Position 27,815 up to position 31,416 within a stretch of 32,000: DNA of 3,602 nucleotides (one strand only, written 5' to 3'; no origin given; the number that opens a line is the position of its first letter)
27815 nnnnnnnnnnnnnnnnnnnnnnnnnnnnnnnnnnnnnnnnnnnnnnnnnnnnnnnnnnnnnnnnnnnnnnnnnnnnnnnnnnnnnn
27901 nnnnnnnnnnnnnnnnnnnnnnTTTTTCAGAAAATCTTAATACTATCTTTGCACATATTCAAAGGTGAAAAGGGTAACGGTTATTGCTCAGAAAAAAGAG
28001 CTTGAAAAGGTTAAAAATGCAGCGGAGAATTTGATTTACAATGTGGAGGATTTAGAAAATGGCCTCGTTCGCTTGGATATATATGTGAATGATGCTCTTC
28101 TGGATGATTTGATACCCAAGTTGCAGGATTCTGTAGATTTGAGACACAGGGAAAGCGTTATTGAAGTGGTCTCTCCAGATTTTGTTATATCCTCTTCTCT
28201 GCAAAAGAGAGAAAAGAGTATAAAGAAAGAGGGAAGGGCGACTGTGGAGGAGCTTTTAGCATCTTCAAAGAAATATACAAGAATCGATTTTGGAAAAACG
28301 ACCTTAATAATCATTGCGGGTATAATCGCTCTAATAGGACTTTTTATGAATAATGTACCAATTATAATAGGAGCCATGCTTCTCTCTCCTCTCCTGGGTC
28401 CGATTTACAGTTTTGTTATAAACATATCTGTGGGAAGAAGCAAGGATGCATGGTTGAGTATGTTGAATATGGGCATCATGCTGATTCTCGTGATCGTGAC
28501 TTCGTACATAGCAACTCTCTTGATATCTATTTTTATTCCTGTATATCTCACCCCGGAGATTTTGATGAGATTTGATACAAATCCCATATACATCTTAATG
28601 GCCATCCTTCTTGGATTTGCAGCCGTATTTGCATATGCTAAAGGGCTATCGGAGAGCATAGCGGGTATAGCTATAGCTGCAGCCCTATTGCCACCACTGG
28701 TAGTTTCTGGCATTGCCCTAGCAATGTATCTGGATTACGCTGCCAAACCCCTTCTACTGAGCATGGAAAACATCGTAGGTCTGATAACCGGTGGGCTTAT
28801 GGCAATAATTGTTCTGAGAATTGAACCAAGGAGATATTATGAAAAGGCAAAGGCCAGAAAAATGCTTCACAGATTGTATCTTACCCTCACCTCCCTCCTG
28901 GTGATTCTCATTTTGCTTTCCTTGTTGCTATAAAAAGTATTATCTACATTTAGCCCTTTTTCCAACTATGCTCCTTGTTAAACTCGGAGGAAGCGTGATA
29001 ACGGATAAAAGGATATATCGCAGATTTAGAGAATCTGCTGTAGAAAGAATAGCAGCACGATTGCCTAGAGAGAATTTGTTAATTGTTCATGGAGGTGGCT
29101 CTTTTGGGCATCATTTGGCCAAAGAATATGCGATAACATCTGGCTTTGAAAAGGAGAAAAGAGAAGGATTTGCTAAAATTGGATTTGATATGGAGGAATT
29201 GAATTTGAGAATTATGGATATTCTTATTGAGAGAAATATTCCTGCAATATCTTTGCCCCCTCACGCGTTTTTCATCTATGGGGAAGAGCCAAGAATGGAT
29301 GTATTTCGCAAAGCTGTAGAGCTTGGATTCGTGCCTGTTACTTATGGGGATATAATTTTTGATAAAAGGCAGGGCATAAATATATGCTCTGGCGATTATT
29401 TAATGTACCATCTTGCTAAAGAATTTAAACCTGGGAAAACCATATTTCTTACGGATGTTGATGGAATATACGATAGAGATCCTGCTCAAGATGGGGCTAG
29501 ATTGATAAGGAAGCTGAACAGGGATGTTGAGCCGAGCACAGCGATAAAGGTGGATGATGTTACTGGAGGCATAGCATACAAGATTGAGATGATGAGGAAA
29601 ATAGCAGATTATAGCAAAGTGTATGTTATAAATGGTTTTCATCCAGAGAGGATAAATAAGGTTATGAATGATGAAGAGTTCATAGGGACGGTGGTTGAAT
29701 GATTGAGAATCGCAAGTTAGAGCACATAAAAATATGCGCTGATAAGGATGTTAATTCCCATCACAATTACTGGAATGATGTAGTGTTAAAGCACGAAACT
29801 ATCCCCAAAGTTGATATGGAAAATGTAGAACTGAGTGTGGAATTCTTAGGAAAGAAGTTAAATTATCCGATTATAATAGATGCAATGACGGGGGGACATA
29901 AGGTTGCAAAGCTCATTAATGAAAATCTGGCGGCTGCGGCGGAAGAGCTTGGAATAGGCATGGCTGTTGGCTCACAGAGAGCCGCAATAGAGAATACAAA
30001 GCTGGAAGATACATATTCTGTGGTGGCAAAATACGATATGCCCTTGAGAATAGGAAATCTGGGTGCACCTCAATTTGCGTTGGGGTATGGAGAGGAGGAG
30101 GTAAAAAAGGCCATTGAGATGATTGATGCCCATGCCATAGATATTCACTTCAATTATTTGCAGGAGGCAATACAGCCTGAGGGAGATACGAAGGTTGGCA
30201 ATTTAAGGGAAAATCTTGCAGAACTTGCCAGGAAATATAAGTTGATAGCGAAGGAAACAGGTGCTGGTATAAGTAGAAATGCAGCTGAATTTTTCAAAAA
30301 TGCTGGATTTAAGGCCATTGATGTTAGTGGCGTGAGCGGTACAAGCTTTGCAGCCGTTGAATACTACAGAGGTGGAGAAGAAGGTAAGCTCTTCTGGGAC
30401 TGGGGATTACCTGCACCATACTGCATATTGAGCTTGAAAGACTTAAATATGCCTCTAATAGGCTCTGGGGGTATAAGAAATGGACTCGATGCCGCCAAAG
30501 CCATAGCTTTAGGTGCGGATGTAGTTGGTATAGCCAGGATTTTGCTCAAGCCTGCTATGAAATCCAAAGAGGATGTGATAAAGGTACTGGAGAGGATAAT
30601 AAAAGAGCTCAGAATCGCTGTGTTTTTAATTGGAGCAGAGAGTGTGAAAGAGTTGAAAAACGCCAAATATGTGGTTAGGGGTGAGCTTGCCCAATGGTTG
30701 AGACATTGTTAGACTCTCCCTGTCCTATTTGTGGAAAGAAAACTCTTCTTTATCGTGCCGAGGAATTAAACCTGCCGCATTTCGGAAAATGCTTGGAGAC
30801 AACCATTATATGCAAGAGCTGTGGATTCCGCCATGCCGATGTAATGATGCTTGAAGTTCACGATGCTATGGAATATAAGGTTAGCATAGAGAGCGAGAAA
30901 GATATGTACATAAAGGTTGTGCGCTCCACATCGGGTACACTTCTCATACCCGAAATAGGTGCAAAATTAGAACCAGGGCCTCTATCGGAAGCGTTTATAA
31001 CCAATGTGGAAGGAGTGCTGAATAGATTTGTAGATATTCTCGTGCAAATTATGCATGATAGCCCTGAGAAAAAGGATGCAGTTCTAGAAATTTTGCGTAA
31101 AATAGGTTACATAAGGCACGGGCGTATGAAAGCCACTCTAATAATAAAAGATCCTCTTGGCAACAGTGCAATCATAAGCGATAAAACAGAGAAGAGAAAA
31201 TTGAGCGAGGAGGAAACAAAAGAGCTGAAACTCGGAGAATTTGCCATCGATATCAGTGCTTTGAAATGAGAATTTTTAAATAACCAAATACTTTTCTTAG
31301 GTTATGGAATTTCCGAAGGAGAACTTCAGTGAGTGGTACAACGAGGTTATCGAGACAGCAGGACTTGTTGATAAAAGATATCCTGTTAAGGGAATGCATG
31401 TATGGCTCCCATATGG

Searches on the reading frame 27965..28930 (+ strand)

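Call 73: search_protein_families(library=pfam, proteins=[window:27965-28930:+], max_evalue=0.00001)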
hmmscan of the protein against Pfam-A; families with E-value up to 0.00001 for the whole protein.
window:27965-28930:+ (322 aa): 1 family
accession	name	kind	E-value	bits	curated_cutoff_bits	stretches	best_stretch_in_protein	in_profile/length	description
PF04087.19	DUF389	-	7.6e-27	94.5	23.9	1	138-274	1-136/137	Domain of unknown function (DUF389)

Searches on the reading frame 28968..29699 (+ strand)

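Call 73: search_protein_families(library=pfam, proteins=[window:28968-29699:+], max_evalue=0.00001)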
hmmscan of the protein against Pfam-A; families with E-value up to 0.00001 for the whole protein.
window:28968-29699:+ (244 aa): 1 family
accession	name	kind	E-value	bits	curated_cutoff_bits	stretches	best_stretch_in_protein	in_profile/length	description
PF00696.33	AA_kinase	-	6.2e-33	114.9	24.9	1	2-222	3-234/234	Amino acid kinase family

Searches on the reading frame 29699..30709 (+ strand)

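Call 73: search_protein_families(library=pfam, proteins=[window:29699-30709:+], max_evalue=0.00001)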
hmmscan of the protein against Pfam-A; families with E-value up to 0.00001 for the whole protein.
window:29699-30709:+ (337 aa): 3 families
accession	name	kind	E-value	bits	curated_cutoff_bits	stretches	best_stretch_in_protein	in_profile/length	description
PF01070.24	FMN_dh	-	3.7e-21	76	24.9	1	250-322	273-346/350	FMN-dependent dehydrogenase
PF01645.23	Glu_synthase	-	1.2e-06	28.3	20.4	0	174-282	199-307/369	Conserved region in glutamate synthase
PF00478.31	IMPDH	-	6.4e-06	25.8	25.6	0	245-282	202-239/345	IMP dehydrogenase / GMP reductase domain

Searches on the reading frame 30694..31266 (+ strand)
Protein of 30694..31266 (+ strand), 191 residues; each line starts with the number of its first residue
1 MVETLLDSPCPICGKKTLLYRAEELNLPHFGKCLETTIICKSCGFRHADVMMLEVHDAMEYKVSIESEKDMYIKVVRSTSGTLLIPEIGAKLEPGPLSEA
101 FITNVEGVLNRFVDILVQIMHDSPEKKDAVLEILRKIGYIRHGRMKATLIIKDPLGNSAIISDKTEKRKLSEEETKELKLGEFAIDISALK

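Call 73: search_protein_families(library=pfam, proteins=[window:30694-31266:+], max_evalue=0.00001)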
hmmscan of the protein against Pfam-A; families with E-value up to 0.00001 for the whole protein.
window:30694-31266:+ (191 aa): 1 family
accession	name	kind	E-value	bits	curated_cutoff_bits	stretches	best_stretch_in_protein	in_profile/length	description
PF22794.1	jr-ZPR1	-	1.4e-17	64.2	27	1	69-173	1-111/125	ZPR1 jelly-roll domain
